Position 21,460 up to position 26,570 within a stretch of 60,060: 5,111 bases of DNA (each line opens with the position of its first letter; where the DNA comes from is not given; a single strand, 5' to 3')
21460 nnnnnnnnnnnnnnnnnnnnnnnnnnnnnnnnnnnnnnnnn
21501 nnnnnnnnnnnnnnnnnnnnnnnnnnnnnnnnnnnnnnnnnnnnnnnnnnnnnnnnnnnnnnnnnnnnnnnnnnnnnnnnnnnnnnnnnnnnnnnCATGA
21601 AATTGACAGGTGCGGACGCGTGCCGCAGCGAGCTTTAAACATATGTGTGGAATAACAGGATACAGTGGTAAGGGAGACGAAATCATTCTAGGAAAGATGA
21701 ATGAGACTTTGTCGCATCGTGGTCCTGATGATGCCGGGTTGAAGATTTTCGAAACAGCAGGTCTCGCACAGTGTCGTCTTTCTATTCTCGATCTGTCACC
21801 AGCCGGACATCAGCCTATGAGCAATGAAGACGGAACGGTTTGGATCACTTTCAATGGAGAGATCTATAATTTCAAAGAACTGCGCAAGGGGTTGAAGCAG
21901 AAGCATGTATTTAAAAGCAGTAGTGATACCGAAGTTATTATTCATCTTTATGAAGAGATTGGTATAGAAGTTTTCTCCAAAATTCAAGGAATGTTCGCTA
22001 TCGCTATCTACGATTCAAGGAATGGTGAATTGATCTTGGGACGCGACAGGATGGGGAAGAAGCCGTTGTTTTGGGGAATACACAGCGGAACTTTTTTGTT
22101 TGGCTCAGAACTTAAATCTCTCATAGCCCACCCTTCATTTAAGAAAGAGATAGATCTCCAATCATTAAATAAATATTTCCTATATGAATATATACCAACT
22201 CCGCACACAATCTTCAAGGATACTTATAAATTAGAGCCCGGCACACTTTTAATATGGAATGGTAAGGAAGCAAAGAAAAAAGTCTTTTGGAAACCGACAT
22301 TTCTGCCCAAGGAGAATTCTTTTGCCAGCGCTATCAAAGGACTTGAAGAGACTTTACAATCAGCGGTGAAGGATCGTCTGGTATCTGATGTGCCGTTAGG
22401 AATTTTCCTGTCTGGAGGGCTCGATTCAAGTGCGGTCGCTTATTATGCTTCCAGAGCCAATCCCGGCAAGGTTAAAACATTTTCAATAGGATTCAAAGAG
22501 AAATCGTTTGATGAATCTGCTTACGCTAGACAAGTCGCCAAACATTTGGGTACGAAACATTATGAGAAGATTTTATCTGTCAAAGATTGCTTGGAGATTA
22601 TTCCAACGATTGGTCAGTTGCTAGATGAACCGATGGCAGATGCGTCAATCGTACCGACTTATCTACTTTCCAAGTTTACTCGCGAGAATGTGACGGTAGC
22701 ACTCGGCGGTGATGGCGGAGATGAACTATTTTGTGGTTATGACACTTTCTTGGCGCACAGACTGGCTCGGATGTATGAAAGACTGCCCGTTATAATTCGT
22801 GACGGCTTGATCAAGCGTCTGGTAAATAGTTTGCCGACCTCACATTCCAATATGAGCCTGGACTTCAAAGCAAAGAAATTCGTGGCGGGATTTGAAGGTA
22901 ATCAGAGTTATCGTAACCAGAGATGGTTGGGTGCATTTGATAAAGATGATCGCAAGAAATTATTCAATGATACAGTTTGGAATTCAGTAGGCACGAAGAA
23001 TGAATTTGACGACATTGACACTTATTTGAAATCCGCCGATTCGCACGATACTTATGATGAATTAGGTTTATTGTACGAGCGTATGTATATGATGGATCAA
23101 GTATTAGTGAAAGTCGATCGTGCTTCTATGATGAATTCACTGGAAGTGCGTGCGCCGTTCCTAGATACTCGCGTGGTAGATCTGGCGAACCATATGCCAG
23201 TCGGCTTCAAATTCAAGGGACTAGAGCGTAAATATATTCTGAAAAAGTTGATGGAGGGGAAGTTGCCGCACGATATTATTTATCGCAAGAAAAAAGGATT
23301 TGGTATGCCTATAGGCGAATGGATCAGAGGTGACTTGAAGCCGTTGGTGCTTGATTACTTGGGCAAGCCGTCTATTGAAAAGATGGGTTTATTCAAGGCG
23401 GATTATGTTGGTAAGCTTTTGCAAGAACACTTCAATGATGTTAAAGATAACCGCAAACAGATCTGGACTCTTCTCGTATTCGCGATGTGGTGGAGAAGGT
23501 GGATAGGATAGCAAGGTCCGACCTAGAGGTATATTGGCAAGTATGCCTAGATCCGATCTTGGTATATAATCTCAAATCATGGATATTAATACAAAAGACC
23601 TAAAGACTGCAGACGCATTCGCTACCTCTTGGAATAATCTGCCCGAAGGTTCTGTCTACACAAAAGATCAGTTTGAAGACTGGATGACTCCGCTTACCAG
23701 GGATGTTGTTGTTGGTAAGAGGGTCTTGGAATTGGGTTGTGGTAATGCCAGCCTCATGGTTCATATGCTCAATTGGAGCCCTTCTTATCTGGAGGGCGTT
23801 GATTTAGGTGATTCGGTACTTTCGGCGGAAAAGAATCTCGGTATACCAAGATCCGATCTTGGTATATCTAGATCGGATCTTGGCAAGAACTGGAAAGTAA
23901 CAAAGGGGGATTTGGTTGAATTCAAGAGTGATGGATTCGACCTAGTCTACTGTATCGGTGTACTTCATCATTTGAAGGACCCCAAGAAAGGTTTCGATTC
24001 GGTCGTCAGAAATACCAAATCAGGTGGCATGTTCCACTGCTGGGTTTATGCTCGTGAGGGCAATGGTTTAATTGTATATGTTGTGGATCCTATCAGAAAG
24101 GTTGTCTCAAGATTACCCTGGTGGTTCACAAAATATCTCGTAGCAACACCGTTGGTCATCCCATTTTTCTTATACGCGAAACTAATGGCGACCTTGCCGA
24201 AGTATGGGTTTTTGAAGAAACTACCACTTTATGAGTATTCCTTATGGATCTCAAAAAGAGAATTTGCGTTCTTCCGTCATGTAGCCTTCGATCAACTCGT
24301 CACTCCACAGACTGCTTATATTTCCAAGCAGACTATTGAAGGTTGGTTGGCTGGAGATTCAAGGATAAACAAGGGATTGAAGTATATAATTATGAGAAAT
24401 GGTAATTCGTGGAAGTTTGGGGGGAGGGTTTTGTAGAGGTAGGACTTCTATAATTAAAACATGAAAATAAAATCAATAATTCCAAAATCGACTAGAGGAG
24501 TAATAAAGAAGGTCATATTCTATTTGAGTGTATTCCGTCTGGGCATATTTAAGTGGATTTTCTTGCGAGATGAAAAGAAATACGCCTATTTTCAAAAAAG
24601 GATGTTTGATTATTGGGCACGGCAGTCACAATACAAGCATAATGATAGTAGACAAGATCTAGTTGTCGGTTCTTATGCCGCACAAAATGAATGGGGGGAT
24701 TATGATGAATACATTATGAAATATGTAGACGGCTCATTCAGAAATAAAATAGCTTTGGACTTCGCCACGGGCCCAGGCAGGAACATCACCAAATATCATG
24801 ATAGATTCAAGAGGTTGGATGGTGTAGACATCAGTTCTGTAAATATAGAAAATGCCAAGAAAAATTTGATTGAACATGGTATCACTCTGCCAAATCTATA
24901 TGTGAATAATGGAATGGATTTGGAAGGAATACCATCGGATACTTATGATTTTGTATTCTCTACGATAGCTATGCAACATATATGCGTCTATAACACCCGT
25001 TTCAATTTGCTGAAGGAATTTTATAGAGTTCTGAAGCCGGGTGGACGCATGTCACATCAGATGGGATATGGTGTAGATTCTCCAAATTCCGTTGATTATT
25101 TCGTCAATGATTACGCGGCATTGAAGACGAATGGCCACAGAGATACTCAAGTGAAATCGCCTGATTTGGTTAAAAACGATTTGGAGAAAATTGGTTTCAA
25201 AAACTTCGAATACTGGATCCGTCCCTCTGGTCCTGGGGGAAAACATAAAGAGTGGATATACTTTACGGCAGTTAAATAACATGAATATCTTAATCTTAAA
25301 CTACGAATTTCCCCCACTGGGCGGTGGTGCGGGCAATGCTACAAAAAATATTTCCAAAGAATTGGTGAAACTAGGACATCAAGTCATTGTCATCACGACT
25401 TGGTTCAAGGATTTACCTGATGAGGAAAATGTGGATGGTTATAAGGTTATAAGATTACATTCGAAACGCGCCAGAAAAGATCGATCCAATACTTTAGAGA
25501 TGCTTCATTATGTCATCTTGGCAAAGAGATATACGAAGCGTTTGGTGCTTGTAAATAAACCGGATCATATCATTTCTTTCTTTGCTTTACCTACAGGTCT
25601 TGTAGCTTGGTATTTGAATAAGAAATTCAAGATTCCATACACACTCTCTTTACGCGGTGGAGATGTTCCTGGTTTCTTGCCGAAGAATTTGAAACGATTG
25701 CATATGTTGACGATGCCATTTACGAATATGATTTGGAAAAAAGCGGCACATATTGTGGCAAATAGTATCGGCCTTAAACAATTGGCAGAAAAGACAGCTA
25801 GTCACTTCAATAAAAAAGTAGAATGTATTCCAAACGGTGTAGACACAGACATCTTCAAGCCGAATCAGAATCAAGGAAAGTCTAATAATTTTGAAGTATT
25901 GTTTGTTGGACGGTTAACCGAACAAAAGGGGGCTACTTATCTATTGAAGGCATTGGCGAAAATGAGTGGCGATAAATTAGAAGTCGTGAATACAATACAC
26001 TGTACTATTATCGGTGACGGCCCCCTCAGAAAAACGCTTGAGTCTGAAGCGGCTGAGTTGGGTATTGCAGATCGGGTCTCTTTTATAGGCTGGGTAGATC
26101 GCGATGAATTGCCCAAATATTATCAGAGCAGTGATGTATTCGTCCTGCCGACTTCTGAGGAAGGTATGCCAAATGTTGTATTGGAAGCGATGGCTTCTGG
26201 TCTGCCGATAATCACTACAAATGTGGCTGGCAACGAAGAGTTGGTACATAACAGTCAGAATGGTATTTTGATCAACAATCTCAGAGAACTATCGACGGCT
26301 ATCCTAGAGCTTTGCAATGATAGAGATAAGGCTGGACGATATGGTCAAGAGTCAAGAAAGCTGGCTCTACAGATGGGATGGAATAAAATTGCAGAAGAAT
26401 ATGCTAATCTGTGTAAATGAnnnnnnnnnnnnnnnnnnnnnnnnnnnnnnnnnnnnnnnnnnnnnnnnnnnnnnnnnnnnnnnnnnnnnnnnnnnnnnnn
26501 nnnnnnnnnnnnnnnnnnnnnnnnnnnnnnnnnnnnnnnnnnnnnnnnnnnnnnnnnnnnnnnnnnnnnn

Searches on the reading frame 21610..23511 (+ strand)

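Call 67: search_protein_families(library=pfam, proteins=[window:21610-23511:+], max_evalue=0.0001)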
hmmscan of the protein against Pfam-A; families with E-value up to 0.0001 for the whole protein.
window:21610-23511:+ (633 aa): 5 families
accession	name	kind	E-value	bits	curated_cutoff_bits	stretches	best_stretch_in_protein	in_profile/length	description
PF00733.27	Asn_synthase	-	2.5e-99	333.7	21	1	245-628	2-353/354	Asparagine synthase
PF13537.11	GATase_7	-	6.7e-44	149.3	25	1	55-172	2-122/123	Glutamine amidotransferase domain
PF13522.11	GATase_6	-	1.4e-41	142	27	1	39-167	1-130/130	Glutamine amidotransferase domain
PF12481.13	DUF3700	-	6.6e-07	29.5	27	1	77-171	77-175/228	Aluminium induced protein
PF02540.23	NAD_synthase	-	6.5e-05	22.6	21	0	243-332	3-89/242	NAD synthase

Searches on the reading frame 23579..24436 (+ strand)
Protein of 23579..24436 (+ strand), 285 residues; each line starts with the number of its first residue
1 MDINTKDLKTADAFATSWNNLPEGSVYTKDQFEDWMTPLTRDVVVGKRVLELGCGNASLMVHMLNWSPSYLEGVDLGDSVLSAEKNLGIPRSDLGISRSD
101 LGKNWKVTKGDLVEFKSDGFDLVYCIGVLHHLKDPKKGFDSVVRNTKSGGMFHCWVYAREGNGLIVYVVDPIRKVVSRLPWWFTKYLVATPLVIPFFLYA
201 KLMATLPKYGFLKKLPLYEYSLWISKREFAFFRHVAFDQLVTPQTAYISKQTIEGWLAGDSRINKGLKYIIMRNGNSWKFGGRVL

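Call 67: search_protein_families(library=pfam, proteins=[window:23579-24436:+], max_evalue=0.0001)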
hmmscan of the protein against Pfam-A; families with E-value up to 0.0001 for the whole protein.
window:23579-24436:+ (285 aa): 5 families
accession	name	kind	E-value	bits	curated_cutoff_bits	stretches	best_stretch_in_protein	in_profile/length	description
PF08242.18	Methyltransf_12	-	1.8e-10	41.9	30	1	50-152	1-98/98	Methyltransferase domain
PF08241.18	Methyltransf_11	-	2.7e-10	41.2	21.2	1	50-153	1-94/95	Methyltransferase domain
PF13489.12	Methyltransf_23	-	4.9e-09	36.6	27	1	45-158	22-120/164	Methyltransferase domain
PF13847.12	Methyltransf_31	-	4.5e-08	33.3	27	1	46-152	4-107/145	Methyltransferase domain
PF13649.12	Methyltransf_25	-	1e-07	33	27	1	49-150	1-97/97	Methyltransferase domain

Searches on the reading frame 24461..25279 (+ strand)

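Call 68: search_protein_families(library=pfam, proteins=[window:24461-25279:+], max_evalue=0.0001)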
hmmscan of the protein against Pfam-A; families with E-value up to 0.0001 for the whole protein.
window:24461-25279:+ (272 aa): 6 families
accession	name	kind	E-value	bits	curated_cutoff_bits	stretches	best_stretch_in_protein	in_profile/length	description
PF08241.18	Methyltransf_11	-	5e-15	56.4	21.2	1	99-197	1-93/95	Methyltransferase domain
PF13649.12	Methyltransf_25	-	7.7e-14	52.6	27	1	99-195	2-97/97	Methyltransferase domain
PF08242.18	Methyltransf_12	-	1e-09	39.4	30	1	99-196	1-97/98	Methyltransferase domain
PF01209.24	Ubie_methyltran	-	4.6e-08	33.1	20.1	1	71-197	28-149/233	ubiE/COQ5 methyltransferase family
PF13489.12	Methyltransf_23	-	1e-07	32.3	27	1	83-248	11-161/164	Methyltransferase domain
PF13847.12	Methyltransf_31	-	5.3e-07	29.9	27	1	95-198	4-108/145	Methyltransferase domain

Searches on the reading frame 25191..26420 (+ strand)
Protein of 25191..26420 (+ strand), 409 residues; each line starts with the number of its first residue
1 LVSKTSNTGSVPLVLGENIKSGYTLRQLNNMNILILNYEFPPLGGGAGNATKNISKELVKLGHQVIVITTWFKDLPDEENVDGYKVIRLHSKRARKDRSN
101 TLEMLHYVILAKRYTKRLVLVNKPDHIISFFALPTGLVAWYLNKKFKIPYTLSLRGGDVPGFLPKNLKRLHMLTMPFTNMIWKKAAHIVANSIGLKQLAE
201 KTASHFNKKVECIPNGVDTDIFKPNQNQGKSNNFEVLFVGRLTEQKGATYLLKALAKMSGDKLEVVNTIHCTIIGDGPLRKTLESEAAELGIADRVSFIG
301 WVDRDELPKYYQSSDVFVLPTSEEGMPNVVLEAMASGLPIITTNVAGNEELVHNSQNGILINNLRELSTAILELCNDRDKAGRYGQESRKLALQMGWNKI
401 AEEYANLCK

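Call 68: search_protein_families(library=pfam, proteins=[window:25191-26420:+], max_evalue=0.0001)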
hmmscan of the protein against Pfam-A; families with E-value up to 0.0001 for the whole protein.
window:25191-26420:+ (409 aa): 6 families
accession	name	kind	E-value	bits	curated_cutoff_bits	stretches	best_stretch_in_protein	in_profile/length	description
PF00534.26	Glycos_transf_1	-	6e-40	137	26.4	1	225-390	7-171/172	Glycosyl transferases group 1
PF13692.12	Glyco_trans_1_4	-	3.9e-39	134.6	27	1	235-377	3-142/142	Glycosyl transferases group 1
PF13439.12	Glyco_transf_4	-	8.3e-21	75.2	28.5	1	45-220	2-169/170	Glycosyltransferase Family 4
PF13579.12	Glyco_trans_4_4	-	4.3e-10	40.6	29.7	1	45-216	1-158/158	Glycosyl transferase 4-like domain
PF20706.3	GT4-conflict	-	7.4e-10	38.8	26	1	184-355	146-323/385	Family 4 Glycosyltransferase in conflict systems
PF13524.12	Glyco_trans_1_2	-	2e-07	31.5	25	1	268-393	14-130/144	Glycosyl transferase-like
